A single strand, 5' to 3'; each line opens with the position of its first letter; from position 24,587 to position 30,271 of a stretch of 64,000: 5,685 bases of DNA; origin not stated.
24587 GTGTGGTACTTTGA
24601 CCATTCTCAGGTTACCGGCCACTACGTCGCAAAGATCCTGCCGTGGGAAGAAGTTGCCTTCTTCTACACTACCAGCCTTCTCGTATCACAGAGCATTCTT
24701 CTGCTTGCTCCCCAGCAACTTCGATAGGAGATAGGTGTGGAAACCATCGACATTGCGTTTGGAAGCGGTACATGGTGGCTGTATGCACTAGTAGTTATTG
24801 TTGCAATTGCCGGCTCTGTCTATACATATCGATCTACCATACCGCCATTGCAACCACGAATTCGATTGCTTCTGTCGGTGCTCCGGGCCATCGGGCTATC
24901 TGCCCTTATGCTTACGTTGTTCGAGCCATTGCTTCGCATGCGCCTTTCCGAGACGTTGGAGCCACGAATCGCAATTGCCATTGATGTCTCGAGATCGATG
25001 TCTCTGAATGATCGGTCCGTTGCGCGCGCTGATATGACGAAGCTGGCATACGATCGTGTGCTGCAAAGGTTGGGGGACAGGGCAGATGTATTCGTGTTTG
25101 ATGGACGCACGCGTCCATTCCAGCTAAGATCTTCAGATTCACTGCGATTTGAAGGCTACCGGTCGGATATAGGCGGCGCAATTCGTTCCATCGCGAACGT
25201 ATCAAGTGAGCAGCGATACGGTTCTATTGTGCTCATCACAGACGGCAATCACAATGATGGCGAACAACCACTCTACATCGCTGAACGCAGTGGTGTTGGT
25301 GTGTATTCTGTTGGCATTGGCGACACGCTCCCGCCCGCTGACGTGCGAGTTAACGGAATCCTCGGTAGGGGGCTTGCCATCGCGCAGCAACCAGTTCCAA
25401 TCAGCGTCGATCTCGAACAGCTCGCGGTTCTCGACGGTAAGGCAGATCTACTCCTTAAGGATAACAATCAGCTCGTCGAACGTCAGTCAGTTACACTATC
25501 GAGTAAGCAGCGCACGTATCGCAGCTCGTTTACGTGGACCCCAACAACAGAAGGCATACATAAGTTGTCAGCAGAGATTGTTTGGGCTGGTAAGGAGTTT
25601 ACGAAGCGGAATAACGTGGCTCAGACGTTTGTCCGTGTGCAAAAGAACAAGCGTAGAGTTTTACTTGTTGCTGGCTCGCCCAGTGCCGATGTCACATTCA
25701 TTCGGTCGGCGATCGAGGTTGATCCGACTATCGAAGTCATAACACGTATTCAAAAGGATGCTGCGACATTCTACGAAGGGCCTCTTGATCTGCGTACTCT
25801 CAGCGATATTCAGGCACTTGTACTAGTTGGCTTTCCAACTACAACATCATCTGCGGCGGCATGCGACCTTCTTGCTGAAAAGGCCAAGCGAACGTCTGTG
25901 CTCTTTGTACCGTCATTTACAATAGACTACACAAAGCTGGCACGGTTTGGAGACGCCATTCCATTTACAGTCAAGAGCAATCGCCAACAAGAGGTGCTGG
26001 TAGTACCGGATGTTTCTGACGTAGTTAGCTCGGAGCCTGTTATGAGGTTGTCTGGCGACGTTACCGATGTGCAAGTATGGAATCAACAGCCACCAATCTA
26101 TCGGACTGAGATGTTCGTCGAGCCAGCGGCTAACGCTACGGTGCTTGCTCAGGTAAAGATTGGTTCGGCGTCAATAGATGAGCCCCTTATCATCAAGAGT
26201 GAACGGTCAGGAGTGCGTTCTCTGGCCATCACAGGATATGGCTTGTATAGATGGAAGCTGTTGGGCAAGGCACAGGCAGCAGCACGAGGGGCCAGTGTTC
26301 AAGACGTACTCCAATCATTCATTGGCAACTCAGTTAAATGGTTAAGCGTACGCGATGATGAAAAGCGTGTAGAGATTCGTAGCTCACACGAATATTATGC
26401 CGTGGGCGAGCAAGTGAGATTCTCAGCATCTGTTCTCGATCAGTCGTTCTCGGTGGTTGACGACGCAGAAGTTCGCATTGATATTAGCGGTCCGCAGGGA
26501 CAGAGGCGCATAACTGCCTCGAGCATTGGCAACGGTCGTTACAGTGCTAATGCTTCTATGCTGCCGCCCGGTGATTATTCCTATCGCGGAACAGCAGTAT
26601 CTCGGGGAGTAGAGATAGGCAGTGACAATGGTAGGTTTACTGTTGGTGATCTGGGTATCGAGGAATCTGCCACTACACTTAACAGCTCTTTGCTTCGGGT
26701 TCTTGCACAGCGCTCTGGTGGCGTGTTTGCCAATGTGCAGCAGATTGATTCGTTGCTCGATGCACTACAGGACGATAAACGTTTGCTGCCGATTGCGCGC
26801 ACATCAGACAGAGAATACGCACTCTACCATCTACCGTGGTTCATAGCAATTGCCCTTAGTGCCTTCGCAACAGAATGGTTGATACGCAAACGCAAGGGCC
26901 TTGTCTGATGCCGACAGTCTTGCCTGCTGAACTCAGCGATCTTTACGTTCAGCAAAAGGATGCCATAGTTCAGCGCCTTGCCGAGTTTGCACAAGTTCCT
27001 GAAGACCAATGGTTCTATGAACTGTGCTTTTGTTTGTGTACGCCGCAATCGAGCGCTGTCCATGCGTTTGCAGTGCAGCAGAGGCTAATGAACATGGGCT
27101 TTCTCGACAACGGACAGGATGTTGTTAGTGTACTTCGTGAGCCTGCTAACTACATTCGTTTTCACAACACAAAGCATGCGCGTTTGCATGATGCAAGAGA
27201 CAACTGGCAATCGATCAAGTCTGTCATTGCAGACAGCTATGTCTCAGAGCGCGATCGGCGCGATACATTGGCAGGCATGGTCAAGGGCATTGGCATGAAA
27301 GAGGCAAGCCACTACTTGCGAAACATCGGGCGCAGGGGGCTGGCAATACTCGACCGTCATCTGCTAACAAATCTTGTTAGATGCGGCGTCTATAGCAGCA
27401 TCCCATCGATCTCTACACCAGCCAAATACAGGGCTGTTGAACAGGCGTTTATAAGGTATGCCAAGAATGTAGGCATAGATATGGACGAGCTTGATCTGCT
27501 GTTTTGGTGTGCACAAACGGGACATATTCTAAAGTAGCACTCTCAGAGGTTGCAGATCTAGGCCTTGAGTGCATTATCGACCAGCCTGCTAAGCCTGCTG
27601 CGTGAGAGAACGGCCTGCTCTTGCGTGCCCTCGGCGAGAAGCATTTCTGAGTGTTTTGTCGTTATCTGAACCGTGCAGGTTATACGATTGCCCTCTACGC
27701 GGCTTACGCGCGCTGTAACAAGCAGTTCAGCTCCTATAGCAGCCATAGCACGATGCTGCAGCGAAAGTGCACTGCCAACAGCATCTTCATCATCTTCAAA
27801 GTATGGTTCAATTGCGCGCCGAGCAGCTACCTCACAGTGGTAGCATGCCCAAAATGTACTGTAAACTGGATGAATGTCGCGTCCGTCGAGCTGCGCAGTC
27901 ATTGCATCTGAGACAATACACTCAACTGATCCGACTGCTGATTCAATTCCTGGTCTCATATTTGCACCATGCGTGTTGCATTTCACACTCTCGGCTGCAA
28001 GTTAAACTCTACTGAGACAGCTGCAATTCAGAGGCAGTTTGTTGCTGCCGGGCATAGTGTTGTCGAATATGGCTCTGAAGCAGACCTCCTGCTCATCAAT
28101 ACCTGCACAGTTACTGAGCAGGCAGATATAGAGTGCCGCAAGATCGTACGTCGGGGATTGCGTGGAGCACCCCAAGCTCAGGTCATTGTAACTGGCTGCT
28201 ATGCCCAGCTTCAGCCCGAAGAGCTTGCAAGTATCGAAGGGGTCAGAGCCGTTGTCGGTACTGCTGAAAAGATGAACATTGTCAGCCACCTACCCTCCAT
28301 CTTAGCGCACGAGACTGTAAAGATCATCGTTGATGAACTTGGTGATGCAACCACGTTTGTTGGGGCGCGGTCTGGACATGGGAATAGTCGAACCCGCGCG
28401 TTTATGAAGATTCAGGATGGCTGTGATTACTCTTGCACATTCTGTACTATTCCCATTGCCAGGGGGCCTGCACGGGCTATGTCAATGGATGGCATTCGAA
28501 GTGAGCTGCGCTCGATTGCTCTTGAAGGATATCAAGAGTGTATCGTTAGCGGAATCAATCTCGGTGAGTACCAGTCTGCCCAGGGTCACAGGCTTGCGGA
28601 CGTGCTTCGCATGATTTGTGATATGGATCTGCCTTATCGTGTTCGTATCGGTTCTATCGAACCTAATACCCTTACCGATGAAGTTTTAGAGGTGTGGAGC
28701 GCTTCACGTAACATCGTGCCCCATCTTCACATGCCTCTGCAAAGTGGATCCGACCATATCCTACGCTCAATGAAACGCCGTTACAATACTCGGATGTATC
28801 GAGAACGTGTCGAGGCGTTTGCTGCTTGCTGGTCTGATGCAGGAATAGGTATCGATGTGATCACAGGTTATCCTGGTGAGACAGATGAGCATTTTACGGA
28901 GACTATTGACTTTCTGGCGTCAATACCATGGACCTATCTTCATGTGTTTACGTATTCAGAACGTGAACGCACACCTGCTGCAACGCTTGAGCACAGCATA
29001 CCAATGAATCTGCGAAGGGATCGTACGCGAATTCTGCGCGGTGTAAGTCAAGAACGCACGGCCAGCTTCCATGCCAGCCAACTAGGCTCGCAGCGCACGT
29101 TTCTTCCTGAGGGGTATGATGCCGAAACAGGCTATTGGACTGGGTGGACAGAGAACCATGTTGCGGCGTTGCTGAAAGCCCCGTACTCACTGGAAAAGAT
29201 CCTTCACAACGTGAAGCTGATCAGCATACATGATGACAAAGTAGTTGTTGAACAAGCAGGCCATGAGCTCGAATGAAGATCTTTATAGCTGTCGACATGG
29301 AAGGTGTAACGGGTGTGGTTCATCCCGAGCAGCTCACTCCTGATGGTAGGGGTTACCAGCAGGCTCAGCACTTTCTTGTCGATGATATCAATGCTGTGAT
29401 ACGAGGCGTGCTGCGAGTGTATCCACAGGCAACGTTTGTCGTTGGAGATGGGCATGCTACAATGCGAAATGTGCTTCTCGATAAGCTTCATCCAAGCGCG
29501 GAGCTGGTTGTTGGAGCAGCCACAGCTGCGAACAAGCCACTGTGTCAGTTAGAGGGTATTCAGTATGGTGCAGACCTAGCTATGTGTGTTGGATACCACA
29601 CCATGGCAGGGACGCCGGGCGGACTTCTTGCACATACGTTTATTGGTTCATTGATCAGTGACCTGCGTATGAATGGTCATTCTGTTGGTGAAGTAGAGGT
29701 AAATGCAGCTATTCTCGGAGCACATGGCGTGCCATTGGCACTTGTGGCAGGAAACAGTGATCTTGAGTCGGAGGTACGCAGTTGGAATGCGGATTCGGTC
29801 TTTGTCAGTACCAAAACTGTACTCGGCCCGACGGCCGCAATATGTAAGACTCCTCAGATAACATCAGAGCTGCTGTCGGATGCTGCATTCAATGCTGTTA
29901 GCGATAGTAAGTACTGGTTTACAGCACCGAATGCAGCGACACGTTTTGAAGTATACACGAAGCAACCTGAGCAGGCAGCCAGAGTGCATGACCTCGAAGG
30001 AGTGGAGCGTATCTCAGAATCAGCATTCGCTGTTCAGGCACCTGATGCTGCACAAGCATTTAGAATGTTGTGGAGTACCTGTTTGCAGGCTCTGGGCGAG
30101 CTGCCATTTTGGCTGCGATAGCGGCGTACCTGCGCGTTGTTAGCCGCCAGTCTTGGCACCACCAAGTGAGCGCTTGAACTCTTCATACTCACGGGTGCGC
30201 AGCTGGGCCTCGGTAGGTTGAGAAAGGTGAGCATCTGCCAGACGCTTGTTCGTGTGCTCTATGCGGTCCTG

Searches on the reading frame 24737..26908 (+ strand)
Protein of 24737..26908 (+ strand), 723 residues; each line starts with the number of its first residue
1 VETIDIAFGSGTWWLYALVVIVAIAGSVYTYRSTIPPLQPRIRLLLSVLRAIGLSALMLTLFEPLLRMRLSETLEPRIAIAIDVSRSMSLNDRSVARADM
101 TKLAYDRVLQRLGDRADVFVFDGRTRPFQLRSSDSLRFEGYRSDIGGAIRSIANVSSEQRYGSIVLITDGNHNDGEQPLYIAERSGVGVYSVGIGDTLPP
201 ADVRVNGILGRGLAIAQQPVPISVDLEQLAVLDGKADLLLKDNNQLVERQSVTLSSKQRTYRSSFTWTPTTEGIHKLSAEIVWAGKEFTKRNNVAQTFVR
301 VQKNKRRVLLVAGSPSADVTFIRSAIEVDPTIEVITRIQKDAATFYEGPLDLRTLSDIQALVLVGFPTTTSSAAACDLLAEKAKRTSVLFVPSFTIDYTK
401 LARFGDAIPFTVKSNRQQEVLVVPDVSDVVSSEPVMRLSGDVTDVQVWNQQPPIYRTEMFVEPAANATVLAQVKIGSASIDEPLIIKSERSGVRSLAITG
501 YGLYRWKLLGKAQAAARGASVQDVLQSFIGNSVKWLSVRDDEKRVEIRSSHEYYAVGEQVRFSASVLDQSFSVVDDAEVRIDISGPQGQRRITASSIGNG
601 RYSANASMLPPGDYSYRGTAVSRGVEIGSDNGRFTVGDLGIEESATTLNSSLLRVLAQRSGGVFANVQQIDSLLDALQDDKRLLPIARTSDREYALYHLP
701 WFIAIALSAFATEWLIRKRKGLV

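Call 32: search_protein_families(library=ncbifam, proteins=[window:24737-26908:+], max_evalue=0.00001)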
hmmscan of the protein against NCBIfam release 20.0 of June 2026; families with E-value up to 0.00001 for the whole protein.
window:24737-26908:+ (723 aa): 0 families

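Call 74: search_protein_families(library=pfam, proteins=[window:24737-26908:+], max_evalue=0.01)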
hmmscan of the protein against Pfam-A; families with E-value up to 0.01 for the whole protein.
window:24737-26908:+ (723 aa): 2 families
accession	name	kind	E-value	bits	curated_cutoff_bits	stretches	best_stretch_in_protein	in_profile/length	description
PF13519.12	VWA_2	-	0.00068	20.7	27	1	79-170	2-106/107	von Willebrand factor type A domain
PF00092.34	VWA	-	0.0015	19.2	23.8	1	135-197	70-142/174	von Willebrand factor type A domain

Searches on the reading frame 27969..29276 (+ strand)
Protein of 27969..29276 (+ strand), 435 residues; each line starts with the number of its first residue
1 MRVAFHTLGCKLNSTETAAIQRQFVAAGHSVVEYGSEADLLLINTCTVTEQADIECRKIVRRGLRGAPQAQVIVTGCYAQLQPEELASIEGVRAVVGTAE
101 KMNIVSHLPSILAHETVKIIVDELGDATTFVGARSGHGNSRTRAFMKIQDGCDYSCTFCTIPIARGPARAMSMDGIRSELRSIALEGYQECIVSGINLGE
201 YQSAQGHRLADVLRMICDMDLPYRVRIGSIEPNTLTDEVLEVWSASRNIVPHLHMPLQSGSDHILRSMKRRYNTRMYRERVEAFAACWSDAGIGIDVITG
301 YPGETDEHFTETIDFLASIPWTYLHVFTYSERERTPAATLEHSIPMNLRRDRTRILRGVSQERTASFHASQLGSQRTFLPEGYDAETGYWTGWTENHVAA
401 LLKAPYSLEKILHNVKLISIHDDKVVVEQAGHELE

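Call 32: search_protein_families(library=ncbifam, proteins=[window:27969-29276:+], max_evalue=0.00001)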
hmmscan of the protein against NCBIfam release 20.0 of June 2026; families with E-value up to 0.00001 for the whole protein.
window:27969-29276:+ (435 aa): 10 families
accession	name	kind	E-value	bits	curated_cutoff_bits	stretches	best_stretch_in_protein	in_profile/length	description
TIGR01579.1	MiaB-like-C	equivalog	1.9e-109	366.7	357.05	1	5-402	1-400/416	tRNA (N(6)-L-threonylcarbamoyladenosine(37)-C(2))-methylthiotransferase MtaB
TIGR00089.1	TIGR00089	subfamily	1.6e-102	343.5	251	1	2-418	1-420/429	MiaB/RimO family radical SAM methylthiotransferase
TIGR01574.1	miaB-methiolase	equivalog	1.9e-68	231.5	355.3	1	5-405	4-412/437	tRNA (N6-isopentenyl adenosine(37)-C2)-methylthiotransferase MiaB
TIGR01125.1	TIGR01125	equivalog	3.3e-65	220.8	356.95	1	2-388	1-385/432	30S ribosomal protein S12 methylthiotransferase RimO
TIGR01578.1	MiaB-like-B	hypoth_equivalog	1.1e-63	215.5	314.7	1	2-377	1-369/421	tRNA (N(6)-L-threonylcarbamoyladenosine(37)-C(2))-methylthiotransferase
NF010916.0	PRK14336.1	equivalog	1.6e-44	152.4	606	2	143-419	125-402/418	tRNA (N6-isopentenyl adenosine(37)-C2)-methylthiotransferase MiaB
TIGR04014.1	B12_SAM_MJ_0865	equivalog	3.4e-16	59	360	1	144-361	161-374/434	methyl-coenzyme M reductase glutamine C-methyltransferase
TIGR04013.1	B12_SAM_MJ_1487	hypoth_equivalog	4.8e-16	58.6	251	1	68-361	71-374/382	TIGR04013 family B12-binding domain/radical SAM domain-containing protein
TIGR04479.1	bcpD_PhpK_rSAM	subfamily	1.8e-15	56.3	600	1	146-327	244-418/504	PhpK family radical SAM P-methyltransferase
NF033712.0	B12_rSAM_KedN5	subfamily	7.9e-06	24.4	700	0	144-317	196-368/624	KedN5 family methylcobalamin-dependent radical SAM C-methyltransferase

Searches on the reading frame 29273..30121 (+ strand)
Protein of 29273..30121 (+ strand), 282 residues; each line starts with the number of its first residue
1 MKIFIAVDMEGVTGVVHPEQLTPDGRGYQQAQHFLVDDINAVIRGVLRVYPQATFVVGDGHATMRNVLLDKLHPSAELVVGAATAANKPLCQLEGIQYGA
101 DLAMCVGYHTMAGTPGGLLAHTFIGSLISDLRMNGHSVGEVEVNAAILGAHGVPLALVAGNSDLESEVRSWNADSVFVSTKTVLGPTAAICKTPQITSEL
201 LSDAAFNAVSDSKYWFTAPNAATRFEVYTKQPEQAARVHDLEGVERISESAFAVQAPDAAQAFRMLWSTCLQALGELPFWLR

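Call 32: search_protein_families(library=ncbifam, proteins=[window:29273-30121:+], max_evalue=0.00001)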
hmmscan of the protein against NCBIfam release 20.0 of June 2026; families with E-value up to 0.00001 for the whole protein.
window:29273-30121:+ (282 aa): 1 family
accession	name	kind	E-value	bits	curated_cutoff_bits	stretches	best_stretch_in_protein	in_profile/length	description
NF058634.1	AmiPeptDppABac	equivalog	4.7e-38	131.1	430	1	1-213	1-206/274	D-aminopeptidase DppA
